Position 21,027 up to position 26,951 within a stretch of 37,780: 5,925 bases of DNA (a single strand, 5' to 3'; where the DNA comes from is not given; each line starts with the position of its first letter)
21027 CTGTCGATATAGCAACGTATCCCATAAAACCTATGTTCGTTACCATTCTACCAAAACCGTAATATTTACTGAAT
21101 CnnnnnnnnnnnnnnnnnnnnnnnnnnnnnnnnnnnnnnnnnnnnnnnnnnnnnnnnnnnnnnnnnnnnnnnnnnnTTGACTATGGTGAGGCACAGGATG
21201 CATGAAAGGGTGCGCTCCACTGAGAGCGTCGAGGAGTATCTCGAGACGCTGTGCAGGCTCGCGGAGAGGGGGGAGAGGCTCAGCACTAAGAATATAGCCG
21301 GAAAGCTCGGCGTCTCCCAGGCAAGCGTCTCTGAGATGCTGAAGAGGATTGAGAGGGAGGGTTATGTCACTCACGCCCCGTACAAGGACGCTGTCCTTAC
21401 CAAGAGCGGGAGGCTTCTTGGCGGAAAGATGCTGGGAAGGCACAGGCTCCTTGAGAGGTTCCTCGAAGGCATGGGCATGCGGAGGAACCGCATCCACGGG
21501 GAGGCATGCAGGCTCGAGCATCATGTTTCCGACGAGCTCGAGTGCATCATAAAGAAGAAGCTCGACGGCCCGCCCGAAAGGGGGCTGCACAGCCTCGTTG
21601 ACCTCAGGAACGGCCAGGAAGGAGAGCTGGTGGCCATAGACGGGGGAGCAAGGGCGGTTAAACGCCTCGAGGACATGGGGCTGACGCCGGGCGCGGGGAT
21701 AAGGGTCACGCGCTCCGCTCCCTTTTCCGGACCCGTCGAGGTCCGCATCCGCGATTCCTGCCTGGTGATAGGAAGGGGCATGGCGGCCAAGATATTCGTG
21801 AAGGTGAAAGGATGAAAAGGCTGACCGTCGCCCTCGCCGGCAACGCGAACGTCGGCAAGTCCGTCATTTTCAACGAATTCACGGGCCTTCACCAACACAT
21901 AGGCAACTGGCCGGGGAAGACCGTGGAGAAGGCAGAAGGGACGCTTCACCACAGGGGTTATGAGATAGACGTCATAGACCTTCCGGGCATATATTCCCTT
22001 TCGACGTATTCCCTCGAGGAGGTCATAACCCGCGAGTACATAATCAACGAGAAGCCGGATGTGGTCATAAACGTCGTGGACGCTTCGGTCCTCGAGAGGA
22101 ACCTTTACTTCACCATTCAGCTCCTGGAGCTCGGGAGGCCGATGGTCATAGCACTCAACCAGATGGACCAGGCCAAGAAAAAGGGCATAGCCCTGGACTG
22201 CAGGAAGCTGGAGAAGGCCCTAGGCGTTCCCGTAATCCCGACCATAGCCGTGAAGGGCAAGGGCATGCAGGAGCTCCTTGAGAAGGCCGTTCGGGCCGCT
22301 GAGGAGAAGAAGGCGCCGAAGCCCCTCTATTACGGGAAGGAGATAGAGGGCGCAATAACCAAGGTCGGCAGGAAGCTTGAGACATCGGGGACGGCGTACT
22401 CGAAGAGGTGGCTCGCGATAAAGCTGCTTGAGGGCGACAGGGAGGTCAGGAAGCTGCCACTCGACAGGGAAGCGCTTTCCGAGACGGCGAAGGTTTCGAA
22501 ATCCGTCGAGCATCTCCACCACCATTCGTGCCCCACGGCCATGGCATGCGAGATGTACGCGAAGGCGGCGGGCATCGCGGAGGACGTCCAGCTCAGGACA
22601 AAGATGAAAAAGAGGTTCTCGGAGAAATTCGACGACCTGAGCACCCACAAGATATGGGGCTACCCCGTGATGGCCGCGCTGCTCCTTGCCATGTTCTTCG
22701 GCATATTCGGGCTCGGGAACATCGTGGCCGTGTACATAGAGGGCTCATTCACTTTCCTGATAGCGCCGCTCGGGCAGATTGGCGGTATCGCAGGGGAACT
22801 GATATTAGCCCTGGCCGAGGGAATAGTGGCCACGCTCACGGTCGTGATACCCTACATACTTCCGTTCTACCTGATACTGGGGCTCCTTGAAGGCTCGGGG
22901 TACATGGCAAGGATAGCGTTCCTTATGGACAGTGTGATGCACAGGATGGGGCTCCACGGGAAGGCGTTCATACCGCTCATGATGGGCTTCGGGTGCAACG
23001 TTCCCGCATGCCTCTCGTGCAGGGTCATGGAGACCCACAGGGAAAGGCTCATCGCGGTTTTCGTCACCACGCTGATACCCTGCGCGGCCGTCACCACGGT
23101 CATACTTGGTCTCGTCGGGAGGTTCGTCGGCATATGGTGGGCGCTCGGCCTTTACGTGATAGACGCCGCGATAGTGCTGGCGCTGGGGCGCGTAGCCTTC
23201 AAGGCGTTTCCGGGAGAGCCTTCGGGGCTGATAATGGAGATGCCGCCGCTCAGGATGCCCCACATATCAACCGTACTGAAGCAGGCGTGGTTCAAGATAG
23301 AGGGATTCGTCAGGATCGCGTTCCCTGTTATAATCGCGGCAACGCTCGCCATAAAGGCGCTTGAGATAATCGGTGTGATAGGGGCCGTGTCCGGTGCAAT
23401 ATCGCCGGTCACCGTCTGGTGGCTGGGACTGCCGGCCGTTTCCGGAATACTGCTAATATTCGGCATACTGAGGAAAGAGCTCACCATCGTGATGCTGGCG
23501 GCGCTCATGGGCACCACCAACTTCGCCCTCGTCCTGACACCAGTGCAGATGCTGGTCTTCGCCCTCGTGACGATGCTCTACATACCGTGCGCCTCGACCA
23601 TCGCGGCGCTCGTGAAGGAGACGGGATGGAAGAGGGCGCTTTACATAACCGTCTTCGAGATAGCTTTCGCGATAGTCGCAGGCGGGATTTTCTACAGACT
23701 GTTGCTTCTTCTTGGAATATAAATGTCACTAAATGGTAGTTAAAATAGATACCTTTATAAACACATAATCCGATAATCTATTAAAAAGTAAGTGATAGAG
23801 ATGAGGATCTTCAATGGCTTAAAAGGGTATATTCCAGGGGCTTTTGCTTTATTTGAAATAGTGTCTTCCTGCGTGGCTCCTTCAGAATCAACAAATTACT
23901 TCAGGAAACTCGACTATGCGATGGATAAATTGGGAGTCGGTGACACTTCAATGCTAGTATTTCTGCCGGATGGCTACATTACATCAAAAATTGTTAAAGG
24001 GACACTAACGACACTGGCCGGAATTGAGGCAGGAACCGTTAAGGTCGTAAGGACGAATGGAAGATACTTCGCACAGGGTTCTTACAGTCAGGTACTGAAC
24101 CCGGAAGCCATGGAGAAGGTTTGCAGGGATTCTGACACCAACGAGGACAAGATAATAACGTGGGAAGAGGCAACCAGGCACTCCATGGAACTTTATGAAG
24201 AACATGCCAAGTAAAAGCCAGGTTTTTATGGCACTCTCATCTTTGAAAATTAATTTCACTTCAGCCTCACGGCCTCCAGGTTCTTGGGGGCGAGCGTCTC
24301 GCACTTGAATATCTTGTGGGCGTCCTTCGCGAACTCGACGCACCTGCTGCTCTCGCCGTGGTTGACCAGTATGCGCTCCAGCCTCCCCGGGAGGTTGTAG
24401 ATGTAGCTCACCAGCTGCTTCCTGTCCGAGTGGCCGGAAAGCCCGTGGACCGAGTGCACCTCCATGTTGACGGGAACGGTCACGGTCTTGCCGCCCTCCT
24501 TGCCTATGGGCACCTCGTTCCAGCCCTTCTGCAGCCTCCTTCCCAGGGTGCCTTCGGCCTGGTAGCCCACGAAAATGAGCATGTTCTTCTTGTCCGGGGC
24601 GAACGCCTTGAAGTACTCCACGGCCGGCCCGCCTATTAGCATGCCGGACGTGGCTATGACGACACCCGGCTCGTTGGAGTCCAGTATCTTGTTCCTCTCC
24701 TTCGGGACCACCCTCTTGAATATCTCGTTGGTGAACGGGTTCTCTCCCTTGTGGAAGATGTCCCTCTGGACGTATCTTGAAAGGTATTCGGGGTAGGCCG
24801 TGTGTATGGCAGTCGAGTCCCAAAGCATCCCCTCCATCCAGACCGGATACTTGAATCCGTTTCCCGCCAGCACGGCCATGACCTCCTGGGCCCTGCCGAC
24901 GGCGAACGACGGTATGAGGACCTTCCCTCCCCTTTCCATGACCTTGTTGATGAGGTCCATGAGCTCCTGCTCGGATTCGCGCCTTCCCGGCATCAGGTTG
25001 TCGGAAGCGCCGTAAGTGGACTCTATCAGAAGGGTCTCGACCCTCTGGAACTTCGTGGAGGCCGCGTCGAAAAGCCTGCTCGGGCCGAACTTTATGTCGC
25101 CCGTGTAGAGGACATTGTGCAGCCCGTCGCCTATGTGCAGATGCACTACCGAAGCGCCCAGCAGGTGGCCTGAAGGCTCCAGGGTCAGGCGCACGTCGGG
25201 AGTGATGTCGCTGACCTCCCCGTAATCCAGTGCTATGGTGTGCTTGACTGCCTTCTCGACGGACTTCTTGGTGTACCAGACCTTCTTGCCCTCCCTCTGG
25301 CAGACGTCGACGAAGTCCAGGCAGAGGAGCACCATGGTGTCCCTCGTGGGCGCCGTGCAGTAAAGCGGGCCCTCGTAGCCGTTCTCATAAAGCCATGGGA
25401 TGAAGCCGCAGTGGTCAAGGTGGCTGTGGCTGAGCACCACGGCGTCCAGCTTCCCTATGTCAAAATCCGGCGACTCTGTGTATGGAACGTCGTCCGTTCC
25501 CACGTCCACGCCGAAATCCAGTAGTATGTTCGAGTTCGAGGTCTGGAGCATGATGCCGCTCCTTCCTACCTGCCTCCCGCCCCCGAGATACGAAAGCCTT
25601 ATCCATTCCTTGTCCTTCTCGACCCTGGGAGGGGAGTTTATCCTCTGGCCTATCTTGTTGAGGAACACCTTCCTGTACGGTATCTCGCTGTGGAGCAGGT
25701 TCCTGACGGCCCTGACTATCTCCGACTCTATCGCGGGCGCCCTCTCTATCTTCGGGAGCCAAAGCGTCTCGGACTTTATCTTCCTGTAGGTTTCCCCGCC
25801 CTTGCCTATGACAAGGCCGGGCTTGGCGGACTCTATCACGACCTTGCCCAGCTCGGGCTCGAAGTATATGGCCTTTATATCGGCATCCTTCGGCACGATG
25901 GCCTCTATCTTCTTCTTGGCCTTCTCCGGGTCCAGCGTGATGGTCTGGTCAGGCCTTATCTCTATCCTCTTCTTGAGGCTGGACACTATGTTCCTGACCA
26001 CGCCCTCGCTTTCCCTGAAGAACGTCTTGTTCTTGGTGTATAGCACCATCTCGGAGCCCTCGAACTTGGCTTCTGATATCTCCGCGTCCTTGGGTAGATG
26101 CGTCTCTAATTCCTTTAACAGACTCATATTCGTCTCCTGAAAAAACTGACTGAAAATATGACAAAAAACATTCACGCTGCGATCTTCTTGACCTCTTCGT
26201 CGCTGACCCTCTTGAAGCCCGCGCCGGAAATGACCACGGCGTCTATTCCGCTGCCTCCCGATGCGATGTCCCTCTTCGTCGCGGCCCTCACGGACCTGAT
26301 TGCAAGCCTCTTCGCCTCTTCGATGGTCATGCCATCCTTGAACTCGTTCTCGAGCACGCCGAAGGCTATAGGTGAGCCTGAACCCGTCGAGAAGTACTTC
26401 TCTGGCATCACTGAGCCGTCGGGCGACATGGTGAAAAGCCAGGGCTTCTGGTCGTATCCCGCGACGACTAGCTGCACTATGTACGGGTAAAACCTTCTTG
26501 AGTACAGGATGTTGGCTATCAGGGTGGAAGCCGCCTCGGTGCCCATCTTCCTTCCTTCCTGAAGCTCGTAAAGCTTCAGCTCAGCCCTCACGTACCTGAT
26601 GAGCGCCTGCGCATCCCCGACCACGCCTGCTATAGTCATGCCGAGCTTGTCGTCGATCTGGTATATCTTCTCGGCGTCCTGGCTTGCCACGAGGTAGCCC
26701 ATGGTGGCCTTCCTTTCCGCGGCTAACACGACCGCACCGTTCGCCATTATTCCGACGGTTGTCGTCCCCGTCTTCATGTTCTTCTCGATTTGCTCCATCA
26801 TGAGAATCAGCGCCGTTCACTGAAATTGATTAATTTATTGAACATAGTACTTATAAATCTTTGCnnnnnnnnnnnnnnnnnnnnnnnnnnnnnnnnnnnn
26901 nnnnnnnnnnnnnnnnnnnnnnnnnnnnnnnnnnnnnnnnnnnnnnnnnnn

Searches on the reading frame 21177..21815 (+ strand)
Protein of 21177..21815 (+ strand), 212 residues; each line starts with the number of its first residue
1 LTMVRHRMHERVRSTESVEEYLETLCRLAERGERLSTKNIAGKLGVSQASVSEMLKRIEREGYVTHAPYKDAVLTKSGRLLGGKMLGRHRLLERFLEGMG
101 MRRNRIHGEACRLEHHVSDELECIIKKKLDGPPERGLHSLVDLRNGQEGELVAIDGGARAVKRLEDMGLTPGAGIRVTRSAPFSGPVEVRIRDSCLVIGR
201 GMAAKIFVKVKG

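Call 14: search_protein_families(library=pfam, proteins=[window:21177-21815:+], max_evalue=0.01)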
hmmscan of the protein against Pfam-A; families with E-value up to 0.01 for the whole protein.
window:21177-21815:+ (212 aa): 19 families
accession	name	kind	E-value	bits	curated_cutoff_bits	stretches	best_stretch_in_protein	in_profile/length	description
PF04023.20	FeoA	-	1.1e-20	73.9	23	1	139-209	2-73/74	FeoA domain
PF01325.25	Fe_dep_repress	-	1.8e-17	63.7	26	1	15-71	3-59/60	Iron dependent repressor, N-terminal DNA binding domain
PF02742.21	Fe_dep_repr_C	-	1.2e-15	57.7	27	1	75-132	1-59/70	Iron dependent repressor, metal binding and dimerisation domain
PF01047.28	MarR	-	8.7e-08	32.4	24.6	1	23-65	7-48/59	MarR family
PF13412.12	HTH_24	-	3.2e-06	27.1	21.9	1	33-65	16-48/48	Winged helix-turn-helix DNA-binding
PF12802.13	MarR_2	-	8.9e-06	26.2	27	1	28-66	14-52/61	MarR family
PF09339.16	HTH_IclR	-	1.5e-05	25.1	22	1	28-66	12-50/52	IclR helix-turn-helix domain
PF13545.12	HTH_Crp_2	-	0.00011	22.6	27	1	24-65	6-53/70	Crp-like helix-turn-helix domain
PF00392.27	GntR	-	0.00027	21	27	1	30-66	19-56/64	Bacterial regulatory proteins, gntR family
PF13463.12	HTH_27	-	0.00034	21.3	22.2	1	25-70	9-54/68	Winged helix DNA-binding domain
PF24034.1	DUF7343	-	0.0019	18.4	27.6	1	28-65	12-49/62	Domain of unknown function (DUF7343)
PF01978.25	TrmB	-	0.0019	18.4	25.6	1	34-66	22-54/68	Sugar-specific transcriptional regulator TrmB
PF01022.26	HTH_5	-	0.002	18.4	22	1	25-65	8-46/47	Bacterial regulatory protein, arsR family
PF02082.26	Rrf2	-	0.0027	18.3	30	0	21-65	8-54/132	Iron-dependent Transcriptional regulator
PF01726.22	LexA_DNA_bind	-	0.0031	17.7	23.7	0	36-69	27-61/65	LexA DNA binding domain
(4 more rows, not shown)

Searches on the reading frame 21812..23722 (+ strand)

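Call 15: search_protein_families(library=pfam, proteins=[window:21812-23722:+], max_evalue=0.01)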
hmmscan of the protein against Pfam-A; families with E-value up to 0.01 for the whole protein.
window:21812-23722:+ (636 aa): 9 families
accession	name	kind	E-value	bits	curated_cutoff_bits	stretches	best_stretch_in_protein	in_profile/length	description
PF02421.24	FeoB_N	-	2.3e-66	222.6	27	1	5-158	2-155/156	Ferrous iron transport protein B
PF07670.19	Gate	-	2e-32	112.2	29.6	2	343-437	2-103/104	Nucleoside recognition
PF01926.29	MMR_HSR1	-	2.1e-18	66.9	21.9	1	5-117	1-113/113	50S ribosome-binding GTPase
PF17910.6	FeoB_Cyto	-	8.1e-16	58.7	23.4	1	174-259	1-88/90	FeoB cytosolic helical domain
PF07664.17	FeoB_C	-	9.4e-14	51.3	26.6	1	445-495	2-54/54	Ferrous iron transport protein B C terminus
PF00009.33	GTP_EFTU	-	8.2e-07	29.2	26.5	1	35-162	54-185/188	Elongation factor Tu GTP binding domain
PF09439.16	SRPRB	-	0.00018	21.4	25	1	5-138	5-124/178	Signal recognition particle receptor beta subunit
PF03193.22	RsgA_GTPase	-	0.0007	19.9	30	0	4-63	107-171/174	RsgA GTPase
PF04548.22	AIG1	-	0.0098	15.7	27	0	5-94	2-96/212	AIG1 family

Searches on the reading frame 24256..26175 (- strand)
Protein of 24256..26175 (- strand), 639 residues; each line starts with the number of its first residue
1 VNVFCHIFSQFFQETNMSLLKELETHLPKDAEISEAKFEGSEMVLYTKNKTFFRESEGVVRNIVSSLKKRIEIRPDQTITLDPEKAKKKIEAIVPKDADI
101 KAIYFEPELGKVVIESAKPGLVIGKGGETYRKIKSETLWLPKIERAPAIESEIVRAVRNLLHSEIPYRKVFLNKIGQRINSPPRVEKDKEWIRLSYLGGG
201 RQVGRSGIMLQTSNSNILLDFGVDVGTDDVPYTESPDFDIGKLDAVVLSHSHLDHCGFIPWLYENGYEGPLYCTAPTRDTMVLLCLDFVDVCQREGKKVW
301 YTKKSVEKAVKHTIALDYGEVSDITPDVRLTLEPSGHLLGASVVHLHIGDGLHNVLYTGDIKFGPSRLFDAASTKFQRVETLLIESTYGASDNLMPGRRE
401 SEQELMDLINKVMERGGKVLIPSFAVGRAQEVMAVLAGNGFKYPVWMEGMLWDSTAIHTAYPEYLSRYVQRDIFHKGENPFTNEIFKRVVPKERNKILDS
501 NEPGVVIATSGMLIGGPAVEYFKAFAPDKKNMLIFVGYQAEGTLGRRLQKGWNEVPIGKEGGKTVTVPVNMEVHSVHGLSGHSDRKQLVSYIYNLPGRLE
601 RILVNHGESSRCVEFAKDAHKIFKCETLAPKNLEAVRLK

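Call 15: search_protein_families(library=pfam, proteins=[window:24256-26175:-], max_evalue=0.01)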
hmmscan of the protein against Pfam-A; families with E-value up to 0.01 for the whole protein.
window:24256-26175:- (639 aa): 7 families
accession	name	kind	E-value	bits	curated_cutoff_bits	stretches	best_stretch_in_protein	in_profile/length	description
PF10996.14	Beta-Casp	-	1.3e-24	87.5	27.7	1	440-548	17-120/120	Beta-Casp domain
PF17214.9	KH_TffA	-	2.4e-21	75.9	22.6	1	15-79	3-67/68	Transcription termination factor FttA, KH domain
PF07521.17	RMMBL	-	6.3e-12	45.8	21.6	1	567-628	2-61/63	Zn-dependent metallo-hydrolase RNA specificity domain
PF00753.33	Lactamase_B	-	3.6e-11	43.8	22.7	1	208-265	9-66/196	Metallo-beta-lactamase superfamily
PF16661.11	Lactamase_B_6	-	4.4e-09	36.4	27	1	210-371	2-172/193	Metallo-beta-lactamase superfamily domain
PF12706.13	Lactamase_B_2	-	1.7e-08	34.7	27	1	216-393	2-171/200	Beta-lactamase superfamily domain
PF07650.23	KH_2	-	0.00017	21.8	22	1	96-136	11-53/78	KH domain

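Call 29: find_related_loci(query=window:24256-26175:-, collection=genome_contigs, flank=2000)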
Query window:24256-26175:- (639 aa) in genome_contigs; peptide patterns used: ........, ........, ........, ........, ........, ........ (x = any residue, [..] = any of these).
74 stretches matched a pattern; 14 encode a relative of the query (tblastn E <= 1e-3); 14 distinct loci.
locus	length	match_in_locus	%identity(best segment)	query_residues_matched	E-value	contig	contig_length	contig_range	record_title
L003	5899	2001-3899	86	8-639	0e+0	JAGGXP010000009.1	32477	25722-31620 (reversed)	MAG: Candidatus Aenigmatarchaeota archaeon isolate AUK155 PB_MBMC_109_c_000000000022, whole genome shotgun sequence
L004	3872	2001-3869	86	17-639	0e+0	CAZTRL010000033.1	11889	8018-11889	MAG TPA_asm: uncultured archaeon isolate binchicken_co151_62 genome assembly, contig: NODE_8132_length_11889_cov_6.93560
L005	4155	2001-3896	84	8-639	0e+0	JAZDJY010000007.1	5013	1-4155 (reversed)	MAG: Candidatus Aenigmatarchaeota archaeon isolate MEGAHIT-group-0.507 k141_16022035, whole genome shotgun sequence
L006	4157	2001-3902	84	7-639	0e+0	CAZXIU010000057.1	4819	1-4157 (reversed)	MAG TPA_asm: uncultured archaeon isolate binchicken_co129_810 genome assembly, contig: NODE_64056_length_4819_cov_5.8545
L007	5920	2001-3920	85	2-639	0e+0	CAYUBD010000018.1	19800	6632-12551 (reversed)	MAG TPA_asm: uncultured archaeon isolate binchicken_co34_528 genome assembly, contig: NODE_4348_length_19800_cov_8.34418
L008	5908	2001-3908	83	1-639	0e+0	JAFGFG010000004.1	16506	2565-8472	MAG: Candidatus Aenigmatarchaeota archaeon isolate Zod_Metabat.1300 k87_2277019, whole genome shotgun sequence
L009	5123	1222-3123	82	6-639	0e+0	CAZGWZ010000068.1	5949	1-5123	MAG TPA_asm: uncultured archaeon isolate binchicken_co129_219 genome assembly, contig: NODE_46442_length_5949_cov_4.8686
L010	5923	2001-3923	79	7-639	0e+0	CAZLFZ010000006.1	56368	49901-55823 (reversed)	MAG TPA_asm: uncultured archaeon isolate binchicken_co262_246 genome assembly, contig: NODE_384_length_56368_cov_13.3074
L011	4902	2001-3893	79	9-639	0e+0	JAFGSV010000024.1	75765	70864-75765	MAG: Candidatus Aenigmatarchaeota archaeon isolate Zod_Metabat.932 k87_11133399, whole genome shotgun sequence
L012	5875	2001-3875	70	16-639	0e+0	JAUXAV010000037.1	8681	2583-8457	MAG: Candidatus Aenigmatarchaeota archaeon isolate CSMAG_2771 CSMAG_2771_k141_287108_length_8681_cov_204.0000, whole gen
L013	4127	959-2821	68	17-639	0e+0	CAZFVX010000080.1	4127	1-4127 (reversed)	MAG TPA_asm: uncultured archaeon isolate binchicken_co6_161 genome assembly, contig: NODE_29975_length_4127_cov_7.833743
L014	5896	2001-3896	78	8-639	0e+0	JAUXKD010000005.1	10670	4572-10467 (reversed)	MAG: Candidatus Aenigmatarchaeota archaeon isolate CSMAG_3099 CSMAG_3099_k127_14351872_length_10670_cov_7.0000, whole ge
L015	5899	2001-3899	88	8-639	0e+0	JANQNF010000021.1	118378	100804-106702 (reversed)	MAG: archaeon isolate PL23a_bin.95 k99_1319649, whole genome shotgun sequence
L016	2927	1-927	79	331-639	4e-177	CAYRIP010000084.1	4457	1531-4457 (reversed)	MAG TPA_asm: uncultured archaeon isolate SRP214966_co2_17 genome assembly, contig: NODE_40960_length_4457_cov_4.026352,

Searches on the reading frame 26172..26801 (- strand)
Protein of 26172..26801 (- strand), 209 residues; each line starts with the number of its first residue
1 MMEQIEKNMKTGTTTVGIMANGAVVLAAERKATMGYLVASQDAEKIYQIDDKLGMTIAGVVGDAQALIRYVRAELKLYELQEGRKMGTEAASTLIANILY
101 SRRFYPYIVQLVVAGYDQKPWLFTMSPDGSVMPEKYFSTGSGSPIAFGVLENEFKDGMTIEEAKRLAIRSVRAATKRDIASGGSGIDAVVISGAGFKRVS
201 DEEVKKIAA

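Call 15: search_protein_families(library=pfam, proteins=[window:26172-26801:-], max_evalue=0.01)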
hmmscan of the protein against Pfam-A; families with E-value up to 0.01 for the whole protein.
window:26172-26801:- (209 aa): 1 family
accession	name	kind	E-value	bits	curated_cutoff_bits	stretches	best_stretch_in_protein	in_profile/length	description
PF00227.31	Proteasome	-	5.4e-57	192.9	22.4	1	9-190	1-188/189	Proteasome subunit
